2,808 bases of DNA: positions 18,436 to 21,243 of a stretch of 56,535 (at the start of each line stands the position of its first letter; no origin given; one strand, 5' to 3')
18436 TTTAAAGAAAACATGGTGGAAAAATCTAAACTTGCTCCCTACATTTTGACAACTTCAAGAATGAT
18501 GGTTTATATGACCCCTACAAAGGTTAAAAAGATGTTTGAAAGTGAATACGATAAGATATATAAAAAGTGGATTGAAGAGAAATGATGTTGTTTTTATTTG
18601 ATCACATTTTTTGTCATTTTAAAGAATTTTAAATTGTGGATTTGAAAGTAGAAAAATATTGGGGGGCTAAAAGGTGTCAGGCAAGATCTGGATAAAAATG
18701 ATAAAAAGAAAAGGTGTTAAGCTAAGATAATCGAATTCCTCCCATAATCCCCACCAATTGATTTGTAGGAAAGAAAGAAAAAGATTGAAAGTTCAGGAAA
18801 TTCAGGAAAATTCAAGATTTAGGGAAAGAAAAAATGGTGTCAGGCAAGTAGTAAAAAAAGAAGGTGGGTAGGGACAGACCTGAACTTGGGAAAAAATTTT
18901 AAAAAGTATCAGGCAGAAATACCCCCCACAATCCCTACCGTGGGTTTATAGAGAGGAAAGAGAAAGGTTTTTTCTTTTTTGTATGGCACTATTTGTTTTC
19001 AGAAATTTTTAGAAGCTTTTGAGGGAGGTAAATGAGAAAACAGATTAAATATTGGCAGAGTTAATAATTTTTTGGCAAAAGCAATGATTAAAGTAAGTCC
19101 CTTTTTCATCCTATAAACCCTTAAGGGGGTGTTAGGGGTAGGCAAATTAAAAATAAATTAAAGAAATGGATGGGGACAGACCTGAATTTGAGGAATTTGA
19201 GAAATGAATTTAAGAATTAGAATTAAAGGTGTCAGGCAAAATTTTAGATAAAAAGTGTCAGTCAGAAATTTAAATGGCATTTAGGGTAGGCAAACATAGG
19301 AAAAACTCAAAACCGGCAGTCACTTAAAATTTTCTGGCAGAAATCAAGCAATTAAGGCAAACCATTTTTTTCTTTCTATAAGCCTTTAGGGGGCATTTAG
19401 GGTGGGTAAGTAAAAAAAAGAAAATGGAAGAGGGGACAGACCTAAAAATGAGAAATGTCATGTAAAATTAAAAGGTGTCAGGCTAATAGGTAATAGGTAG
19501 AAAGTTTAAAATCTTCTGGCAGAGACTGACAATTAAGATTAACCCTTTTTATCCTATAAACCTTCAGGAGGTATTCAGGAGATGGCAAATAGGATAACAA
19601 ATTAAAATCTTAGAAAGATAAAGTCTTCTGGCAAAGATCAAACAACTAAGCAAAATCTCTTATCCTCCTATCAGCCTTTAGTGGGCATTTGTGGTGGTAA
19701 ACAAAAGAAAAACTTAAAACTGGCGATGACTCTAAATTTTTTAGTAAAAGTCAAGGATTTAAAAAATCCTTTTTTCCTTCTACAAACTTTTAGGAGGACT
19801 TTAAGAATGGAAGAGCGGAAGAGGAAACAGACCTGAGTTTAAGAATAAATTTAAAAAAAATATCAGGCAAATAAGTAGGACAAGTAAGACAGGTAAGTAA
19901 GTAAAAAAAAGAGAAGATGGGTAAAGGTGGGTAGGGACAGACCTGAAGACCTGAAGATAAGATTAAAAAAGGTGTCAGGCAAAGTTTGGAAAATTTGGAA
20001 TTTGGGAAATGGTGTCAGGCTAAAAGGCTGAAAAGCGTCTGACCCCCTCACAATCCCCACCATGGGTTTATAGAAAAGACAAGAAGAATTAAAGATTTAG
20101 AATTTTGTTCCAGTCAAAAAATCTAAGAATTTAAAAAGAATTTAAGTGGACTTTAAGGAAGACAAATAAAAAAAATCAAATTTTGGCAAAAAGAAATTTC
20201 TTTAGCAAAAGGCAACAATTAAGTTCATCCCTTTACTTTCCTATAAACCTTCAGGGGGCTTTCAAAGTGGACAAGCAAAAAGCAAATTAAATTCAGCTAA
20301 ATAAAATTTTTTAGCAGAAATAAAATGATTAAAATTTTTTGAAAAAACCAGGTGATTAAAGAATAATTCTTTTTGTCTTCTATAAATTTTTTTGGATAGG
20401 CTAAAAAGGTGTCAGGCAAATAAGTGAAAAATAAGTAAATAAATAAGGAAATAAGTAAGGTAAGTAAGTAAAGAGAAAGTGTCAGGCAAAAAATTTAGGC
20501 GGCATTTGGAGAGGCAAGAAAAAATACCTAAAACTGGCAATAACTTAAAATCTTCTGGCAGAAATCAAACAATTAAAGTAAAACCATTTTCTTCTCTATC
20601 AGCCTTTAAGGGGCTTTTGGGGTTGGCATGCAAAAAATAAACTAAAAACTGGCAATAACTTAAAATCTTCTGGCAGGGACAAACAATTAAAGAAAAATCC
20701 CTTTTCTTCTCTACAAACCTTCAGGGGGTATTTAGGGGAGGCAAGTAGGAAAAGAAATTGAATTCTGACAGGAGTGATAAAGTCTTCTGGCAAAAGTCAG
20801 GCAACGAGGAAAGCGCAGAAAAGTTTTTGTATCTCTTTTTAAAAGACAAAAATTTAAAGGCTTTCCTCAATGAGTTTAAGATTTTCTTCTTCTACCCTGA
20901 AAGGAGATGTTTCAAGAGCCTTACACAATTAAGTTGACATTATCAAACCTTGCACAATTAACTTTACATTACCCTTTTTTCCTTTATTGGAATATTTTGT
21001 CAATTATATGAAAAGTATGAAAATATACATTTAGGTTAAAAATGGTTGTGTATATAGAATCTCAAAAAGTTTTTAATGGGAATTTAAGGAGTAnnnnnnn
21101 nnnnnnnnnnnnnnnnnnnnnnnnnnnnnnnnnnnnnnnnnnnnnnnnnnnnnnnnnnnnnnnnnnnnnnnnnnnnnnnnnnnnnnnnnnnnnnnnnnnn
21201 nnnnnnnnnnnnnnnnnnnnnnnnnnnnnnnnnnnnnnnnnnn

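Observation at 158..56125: Unclassified multi-module repeat family fills almost every long intergenic spacer (~7 kb, ~12% of the window)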

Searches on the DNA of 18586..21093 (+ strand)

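Call 92: search_rna_families(source=window, start=18586, end=21093, threshold=evalue, max_evalue=1)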
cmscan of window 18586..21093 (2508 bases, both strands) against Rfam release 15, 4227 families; matches with E-value up to 1: 2.
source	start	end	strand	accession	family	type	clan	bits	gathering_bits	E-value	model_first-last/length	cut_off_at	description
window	19049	19072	+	RF02931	Bacilli-1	Gene; sRNA;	-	17.7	55.6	0.99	1-65/65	no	Bacilli-1 RNA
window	20523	20619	-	RF01929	bxd_1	Gene; lncRNA;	-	17.3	75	0.93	1-86/86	no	Bithoraxoid conserved region 1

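Call 97: search_dna_similar(query=window:18674-20811:+, collection=plasmids, mode=distant, max_rows=5)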
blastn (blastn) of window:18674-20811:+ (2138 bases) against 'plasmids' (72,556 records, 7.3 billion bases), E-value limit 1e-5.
No match.

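Call 98: search_dna_similar(query=window:18674-20811:+, collection=phages, mode=distant, max_rows=5)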
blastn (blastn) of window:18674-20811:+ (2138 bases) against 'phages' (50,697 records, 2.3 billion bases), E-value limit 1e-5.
No match.
